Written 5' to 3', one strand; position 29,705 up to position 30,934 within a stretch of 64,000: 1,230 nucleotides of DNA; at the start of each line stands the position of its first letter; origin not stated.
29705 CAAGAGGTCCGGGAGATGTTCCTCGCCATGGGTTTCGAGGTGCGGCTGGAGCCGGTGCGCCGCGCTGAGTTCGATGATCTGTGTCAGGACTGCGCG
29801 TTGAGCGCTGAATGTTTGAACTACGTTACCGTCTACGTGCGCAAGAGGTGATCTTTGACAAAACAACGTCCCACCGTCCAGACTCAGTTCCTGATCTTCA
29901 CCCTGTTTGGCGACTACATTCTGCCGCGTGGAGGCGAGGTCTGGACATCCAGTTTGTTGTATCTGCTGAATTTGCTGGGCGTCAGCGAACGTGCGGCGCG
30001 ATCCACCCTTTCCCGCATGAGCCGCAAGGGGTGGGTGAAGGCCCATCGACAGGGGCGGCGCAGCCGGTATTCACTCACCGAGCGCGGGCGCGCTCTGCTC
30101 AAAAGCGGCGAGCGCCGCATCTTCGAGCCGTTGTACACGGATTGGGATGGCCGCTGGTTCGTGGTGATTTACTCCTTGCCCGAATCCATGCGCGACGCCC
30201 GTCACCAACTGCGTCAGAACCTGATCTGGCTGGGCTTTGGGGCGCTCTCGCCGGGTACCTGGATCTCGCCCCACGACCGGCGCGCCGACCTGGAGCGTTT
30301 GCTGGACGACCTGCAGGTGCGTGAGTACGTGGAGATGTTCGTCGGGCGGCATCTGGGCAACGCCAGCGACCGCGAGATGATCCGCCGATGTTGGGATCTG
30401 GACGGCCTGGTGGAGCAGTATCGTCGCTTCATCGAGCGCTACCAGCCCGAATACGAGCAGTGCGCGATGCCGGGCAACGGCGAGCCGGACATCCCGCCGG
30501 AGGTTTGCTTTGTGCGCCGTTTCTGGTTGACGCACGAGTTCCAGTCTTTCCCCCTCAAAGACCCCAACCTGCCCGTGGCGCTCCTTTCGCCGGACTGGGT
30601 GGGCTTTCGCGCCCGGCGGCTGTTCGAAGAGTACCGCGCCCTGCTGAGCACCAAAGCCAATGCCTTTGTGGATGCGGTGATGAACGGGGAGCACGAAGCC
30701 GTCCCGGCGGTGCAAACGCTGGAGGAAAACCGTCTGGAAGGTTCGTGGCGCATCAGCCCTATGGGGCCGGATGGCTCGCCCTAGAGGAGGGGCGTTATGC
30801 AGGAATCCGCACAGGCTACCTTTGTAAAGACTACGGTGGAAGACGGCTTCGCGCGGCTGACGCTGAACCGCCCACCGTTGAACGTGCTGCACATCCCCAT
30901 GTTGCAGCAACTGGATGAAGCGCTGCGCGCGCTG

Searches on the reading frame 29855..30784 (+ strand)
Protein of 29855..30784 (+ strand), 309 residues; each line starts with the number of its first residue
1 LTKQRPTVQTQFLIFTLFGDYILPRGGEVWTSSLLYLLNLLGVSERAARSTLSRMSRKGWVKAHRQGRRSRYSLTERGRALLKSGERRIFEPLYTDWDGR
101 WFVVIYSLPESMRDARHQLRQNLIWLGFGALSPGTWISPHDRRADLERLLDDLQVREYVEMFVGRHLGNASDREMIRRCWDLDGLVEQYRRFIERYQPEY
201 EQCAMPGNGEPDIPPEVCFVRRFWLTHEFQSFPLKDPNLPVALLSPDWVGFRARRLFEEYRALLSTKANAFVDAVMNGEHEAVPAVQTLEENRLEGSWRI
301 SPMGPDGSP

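Call 20: search_protein_families(library=pfam, proteins=[window:29855-30784:+], max_evalue=0.00001)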
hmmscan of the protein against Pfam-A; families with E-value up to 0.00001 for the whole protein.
window:29855-30784:+ (309 aa): 3 families
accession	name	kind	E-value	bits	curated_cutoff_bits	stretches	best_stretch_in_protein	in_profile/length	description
PF20803.2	PaaX_M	-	6.6e-29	100.3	24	1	96-175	3-82/83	PaaX protein central Cas2-like domain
PF07848.18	PaaX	-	2.2e-23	82.7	24.8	1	11-78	3-70/70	PaaX-like protein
PF08223.16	PaaX_C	-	5e-20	72.1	22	1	180-273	1-90/91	PaaX-like protein C-terminal domain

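Call 43: find_related_loci(query=window:29855-30784:+, collection=metagenome_contigs, flank=10000)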
Query window:29855-30784:+ (309 aa) in metagenome_contigs; peptide patterns used: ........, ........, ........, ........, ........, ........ (x = any residue, [..] = any of these).
108 stretches matched a pattern; 6 encode a relative of the query (tblastn E <= 1e-3); 6 distinct loci.
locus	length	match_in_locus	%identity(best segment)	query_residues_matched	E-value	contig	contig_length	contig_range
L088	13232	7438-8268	59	2-279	3e-113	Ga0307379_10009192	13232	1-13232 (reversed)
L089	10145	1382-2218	59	4-282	7e-110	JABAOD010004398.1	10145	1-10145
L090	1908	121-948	61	4-278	3e-116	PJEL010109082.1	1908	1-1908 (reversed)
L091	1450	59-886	58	1-277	2e-117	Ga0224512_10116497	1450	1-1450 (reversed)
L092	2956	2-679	56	52-277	4e-87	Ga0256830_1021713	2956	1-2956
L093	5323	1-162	65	223-276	2e-19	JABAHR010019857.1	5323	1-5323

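Call 75: search_protein_families(library=ncbifam, proteins=[window:29855-30784:+], max_evalue=1e-15)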
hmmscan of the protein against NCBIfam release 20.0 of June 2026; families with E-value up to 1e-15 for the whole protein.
window:29855-30784:+ (309 aa): 1 family
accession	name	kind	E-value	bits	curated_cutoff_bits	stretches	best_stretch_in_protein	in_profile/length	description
TIGR02277.1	PaaX_trns_reg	equivalog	2e-72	244.1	264.55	1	13-294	2-277/279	phenylacetic acid degradation operon negative regulatory protein PaaX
